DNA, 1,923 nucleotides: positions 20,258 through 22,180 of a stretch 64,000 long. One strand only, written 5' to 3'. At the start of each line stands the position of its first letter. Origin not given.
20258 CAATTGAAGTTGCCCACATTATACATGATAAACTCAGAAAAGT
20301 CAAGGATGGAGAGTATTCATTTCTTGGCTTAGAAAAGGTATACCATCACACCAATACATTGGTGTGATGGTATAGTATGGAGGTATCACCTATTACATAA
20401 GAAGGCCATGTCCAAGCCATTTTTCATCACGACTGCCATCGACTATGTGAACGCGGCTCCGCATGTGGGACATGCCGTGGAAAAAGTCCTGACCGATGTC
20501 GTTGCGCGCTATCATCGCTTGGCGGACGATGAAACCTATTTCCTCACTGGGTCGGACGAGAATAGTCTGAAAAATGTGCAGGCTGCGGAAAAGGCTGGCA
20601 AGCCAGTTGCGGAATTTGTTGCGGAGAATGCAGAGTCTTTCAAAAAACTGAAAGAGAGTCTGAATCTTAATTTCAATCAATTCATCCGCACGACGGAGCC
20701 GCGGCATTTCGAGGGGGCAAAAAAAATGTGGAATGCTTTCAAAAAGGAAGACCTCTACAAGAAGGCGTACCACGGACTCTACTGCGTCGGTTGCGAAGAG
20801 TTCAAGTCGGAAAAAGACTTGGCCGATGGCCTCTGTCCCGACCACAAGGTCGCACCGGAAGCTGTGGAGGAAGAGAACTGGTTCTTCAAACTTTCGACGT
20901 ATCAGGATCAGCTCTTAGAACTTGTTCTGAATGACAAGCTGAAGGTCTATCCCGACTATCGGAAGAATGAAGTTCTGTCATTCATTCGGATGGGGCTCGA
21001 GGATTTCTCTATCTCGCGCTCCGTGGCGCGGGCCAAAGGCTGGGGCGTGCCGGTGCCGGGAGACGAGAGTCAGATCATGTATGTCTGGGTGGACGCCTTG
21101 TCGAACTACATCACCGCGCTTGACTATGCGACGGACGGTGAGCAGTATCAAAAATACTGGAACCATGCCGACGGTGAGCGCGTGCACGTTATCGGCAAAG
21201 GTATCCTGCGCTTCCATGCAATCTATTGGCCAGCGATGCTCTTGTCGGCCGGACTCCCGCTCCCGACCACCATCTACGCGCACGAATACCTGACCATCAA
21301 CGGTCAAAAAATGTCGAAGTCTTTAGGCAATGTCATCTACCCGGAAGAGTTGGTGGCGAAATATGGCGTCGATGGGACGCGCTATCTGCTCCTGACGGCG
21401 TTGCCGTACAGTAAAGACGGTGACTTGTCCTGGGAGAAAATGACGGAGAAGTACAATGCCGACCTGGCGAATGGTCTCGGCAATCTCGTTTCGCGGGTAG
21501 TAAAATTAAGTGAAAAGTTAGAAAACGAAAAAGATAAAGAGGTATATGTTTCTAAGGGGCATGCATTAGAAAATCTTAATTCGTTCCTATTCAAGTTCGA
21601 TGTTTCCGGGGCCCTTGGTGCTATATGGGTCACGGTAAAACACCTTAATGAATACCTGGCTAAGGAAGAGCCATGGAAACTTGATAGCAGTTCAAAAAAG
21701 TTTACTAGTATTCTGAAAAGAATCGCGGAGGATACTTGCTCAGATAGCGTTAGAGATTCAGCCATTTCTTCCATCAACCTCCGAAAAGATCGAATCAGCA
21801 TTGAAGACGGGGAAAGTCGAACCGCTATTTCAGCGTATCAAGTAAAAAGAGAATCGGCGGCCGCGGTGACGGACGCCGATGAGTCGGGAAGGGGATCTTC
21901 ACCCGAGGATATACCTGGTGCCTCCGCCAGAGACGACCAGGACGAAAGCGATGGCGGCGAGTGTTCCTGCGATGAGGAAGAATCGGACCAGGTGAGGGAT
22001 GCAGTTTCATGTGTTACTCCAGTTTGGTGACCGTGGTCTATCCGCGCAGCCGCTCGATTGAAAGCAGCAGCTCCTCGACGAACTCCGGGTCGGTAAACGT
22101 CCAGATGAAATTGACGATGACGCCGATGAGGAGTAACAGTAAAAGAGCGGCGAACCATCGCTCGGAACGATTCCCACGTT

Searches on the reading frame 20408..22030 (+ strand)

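Call 39: search_protein_families(library=pfam, proteins=[window:20408-22030:+], max_evalue=0.001)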
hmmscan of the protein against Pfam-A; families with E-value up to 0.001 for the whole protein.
window:20408-22030:+ (540 aa): 3 families
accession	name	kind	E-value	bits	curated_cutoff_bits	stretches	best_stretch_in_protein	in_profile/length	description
PF09334.17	tRNA-synt_1g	-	6.8e-103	344.9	20.1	2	136-364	162-390/391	tRNA synthetases class I (M)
PF00133.28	tRNA-synt_1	-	2.8e-22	79.5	22.7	2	3-217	23-244/414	tRNA synthetases class I (I, L, M and V)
PF01406.26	tRNA-synt_1e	-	1.2e-11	45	27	1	292-345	243-296/301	tRNA synthetases class I (C) catalytic domain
